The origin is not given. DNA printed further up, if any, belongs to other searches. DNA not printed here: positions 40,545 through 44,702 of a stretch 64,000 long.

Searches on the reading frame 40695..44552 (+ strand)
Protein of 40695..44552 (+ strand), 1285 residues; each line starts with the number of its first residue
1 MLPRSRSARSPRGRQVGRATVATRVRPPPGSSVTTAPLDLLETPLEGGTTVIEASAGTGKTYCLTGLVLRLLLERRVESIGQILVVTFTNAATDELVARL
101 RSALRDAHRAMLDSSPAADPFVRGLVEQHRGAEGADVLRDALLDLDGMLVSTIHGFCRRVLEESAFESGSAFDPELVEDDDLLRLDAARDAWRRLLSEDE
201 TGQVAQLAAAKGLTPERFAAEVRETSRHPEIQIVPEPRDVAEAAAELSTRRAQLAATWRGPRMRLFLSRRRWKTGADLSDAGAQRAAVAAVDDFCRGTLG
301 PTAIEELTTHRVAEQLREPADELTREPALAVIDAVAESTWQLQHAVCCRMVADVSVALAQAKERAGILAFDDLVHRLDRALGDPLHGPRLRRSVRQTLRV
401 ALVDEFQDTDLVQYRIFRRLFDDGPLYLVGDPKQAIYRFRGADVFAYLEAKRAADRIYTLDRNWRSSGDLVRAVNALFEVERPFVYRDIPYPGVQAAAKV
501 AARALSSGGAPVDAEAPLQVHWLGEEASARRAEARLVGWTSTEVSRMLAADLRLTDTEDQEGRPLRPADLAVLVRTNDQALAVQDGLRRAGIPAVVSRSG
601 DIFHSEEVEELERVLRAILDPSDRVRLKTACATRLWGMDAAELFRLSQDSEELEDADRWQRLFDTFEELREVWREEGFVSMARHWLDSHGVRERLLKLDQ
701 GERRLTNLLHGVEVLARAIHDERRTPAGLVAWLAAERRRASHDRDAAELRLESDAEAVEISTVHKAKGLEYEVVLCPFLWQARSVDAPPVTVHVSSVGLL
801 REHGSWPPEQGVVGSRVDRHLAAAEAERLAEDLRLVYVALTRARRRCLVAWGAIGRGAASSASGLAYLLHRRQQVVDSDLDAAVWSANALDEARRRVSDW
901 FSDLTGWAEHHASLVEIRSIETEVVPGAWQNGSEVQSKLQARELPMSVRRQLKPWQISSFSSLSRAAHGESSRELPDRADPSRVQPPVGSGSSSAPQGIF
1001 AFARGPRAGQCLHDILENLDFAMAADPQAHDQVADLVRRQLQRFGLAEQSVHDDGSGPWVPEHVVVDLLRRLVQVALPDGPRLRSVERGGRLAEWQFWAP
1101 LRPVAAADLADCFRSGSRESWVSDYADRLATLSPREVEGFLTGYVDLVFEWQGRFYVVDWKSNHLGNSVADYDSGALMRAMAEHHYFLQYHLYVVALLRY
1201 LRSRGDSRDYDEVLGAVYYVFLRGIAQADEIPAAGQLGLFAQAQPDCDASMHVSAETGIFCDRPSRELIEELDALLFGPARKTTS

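Call 71: search_protein_families(library=pfam, proteins=[window:40695-44552:+], max_evalue=0.0001)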
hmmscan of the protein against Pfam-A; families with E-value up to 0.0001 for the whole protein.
window:40695-44552:+ (1285 aa): 5 families
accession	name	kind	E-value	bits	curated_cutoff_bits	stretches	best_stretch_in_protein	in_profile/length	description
PF00580.27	UvrD-helicase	-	4.2e-50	171.4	23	1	46-452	12-268/271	UvrD/REP helicase N-terminal domain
PF13361.12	UvrD_C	-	6.5e-22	78.9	25.6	2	749-851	278-347/350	UvrD-like helicase C-terminal domain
PF13245.12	AAA_19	-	1.3e-14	55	25.1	1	46-440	10-134/134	AAA domain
PF13538.12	UvrD_C_2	-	1.7e-08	34.6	27.4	0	759-783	3-29/52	UvrD-like helicase C-terminal domain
PF12705.13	PDDEXK_1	-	1.3e-06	29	22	1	1004-1221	34-189/247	PD-(D/E)XK nuclease superfamily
